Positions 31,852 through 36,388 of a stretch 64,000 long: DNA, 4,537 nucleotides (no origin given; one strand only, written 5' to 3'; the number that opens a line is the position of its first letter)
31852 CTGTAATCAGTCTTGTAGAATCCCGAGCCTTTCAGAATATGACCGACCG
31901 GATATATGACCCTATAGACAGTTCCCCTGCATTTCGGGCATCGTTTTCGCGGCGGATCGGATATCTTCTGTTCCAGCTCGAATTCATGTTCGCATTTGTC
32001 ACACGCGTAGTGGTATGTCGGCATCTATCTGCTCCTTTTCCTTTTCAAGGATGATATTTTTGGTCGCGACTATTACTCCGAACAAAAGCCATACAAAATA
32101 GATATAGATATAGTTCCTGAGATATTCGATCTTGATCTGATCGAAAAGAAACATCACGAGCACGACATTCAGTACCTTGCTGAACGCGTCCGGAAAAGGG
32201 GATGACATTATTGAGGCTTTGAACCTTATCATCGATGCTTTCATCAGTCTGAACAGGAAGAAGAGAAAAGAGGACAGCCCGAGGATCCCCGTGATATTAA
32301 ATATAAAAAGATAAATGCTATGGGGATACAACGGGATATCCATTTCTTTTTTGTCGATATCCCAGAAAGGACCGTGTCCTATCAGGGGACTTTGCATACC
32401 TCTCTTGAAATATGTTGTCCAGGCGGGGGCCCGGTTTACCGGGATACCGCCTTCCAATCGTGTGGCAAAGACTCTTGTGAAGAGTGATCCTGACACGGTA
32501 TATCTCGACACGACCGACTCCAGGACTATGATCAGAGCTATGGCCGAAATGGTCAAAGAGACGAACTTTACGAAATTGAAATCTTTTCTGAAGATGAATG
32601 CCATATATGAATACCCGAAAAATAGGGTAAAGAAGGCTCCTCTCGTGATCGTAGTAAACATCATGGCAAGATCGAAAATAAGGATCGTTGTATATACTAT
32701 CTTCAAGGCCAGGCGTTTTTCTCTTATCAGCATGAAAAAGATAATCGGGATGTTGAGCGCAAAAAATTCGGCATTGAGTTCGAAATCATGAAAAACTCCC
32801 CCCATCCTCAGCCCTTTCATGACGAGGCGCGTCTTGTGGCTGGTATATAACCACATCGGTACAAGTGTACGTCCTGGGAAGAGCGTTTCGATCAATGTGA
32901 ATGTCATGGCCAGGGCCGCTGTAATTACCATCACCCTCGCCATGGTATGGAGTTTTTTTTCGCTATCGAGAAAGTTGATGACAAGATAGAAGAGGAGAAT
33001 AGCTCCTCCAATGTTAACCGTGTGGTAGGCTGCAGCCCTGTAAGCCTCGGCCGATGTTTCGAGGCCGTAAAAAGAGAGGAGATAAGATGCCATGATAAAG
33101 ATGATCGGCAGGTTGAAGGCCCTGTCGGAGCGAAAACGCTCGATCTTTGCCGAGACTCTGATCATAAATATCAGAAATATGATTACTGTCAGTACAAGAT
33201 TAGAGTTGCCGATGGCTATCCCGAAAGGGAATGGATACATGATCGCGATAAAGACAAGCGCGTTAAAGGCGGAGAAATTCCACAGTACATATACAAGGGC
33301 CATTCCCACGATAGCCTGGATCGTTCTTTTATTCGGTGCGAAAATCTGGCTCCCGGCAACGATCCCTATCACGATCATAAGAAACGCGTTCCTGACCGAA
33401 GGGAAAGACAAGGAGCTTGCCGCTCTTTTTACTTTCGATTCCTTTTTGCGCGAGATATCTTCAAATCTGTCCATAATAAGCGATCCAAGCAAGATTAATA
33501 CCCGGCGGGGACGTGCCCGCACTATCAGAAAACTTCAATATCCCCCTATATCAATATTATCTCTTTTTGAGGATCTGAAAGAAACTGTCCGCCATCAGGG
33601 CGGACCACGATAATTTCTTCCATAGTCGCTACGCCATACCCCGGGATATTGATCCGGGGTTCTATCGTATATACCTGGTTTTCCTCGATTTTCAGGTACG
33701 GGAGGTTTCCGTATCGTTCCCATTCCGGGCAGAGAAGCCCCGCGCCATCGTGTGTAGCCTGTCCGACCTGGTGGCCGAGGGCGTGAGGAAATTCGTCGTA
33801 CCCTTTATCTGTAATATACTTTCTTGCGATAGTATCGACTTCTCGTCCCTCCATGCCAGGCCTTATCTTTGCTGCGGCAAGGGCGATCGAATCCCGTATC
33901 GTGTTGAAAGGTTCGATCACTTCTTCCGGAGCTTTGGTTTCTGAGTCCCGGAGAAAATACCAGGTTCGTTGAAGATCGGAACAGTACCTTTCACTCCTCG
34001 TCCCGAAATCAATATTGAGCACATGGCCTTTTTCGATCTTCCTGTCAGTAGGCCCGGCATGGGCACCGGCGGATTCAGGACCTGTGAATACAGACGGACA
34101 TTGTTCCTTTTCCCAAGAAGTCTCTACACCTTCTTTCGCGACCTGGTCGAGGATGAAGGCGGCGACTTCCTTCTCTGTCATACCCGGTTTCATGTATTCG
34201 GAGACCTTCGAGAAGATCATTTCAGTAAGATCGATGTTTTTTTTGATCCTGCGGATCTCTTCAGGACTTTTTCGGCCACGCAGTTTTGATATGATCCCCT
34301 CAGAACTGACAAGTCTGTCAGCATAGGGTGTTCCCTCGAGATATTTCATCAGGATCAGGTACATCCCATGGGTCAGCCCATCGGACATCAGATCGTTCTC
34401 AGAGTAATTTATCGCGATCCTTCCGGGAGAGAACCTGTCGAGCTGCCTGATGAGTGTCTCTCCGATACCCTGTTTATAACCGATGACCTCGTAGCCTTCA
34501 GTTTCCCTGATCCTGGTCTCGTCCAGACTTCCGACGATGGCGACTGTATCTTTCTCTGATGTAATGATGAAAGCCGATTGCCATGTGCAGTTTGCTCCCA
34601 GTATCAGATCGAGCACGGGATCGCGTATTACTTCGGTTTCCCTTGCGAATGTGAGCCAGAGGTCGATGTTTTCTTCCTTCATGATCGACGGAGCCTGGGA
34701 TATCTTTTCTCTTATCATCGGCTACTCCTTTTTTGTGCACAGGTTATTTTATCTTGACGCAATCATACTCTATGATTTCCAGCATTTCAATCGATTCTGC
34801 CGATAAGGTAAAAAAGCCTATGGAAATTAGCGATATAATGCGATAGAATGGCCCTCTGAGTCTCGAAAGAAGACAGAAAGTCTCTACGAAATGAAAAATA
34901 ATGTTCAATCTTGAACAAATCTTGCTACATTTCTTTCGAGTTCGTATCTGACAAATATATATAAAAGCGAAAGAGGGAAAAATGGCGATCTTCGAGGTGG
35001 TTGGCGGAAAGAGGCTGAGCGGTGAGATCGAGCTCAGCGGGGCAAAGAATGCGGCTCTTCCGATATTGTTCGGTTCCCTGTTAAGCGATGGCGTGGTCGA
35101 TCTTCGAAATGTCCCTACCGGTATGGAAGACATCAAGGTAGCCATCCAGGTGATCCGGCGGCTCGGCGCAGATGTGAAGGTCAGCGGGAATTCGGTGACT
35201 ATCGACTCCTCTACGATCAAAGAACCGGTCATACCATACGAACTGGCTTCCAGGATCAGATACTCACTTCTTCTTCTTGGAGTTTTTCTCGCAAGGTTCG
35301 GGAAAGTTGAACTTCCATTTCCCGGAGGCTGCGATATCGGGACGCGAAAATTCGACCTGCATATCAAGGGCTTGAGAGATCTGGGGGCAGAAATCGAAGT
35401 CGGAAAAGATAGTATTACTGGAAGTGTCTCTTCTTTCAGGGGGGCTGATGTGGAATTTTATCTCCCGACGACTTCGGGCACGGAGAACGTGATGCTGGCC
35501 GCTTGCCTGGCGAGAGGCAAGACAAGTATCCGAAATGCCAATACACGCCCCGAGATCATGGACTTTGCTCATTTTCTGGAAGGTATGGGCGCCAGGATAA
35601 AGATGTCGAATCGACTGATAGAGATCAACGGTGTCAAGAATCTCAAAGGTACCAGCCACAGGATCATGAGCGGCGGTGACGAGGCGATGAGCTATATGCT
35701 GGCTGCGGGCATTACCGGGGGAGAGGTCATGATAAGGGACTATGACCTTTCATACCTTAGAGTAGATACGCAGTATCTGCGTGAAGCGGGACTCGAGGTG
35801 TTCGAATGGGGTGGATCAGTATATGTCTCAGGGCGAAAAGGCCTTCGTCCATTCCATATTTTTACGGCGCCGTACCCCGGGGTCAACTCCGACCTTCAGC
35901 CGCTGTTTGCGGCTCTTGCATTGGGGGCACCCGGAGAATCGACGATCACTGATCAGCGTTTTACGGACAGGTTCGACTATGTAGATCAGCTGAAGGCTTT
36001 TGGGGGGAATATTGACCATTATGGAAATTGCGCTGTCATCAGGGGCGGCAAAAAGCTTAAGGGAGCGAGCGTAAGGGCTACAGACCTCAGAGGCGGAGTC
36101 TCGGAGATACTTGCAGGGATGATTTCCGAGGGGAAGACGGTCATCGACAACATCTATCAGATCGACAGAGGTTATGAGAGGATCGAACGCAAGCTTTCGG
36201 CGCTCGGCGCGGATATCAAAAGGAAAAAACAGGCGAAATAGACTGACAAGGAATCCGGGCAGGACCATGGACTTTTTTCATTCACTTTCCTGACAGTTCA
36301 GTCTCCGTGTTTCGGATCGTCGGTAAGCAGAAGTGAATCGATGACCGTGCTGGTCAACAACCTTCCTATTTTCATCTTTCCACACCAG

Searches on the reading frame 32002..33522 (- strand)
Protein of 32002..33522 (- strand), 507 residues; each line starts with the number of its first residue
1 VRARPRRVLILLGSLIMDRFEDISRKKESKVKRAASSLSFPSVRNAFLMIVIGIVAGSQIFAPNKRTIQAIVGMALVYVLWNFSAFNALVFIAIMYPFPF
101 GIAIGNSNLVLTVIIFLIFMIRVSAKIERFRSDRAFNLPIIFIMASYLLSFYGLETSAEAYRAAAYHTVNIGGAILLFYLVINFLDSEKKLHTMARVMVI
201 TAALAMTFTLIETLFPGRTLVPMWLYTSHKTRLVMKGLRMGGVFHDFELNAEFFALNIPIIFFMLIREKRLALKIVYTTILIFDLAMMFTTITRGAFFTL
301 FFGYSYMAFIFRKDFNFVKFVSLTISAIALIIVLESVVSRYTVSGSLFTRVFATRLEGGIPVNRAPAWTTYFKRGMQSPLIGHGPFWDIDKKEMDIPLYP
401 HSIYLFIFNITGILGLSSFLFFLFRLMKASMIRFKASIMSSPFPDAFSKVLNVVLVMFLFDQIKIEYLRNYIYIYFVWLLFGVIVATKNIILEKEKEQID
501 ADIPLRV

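Call 32: search_protein_families(library=pfam, max_evalue=0.000001, proteins=[window:32002-33522:-])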
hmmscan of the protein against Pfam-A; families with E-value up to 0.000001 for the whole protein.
window:32002-33522:- (507 aa): 1 family
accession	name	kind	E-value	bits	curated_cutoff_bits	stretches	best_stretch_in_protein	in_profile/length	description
PF04932.20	Wzy_C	-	9.3e-10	38.9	31.7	1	281-420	3-149/149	O-Antigen ligase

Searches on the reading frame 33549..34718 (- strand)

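Call 32: search_protein_families(library=pfam, max_evalue=0.000001, proteins=[window:33549-34718:-])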
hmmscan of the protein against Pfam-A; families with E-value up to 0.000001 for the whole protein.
window:33549-34718:- (390 aa): 1 family
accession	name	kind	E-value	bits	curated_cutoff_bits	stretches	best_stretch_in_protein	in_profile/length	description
PF00557.29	Peptidase_M24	-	4e-41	141.5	23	1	157-373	2-207/208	Metallopeptidase family M24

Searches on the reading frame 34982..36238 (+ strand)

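Call 32: search_protein_families(library=pfam, max_evalue=0.000001, proteins=[window:34982-36238:+])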
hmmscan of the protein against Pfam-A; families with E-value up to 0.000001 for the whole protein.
window:34982-36238:+ (419 aa): 1 family
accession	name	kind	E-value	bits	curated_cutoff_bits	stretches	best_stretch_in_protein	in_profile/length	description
PF00275.25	EPSP_synthase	-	3e-70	237.5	22.8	1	8-405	3-417/417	EPSP synthase (3-phosphoshikimate 1-carboxyvinyltransferase)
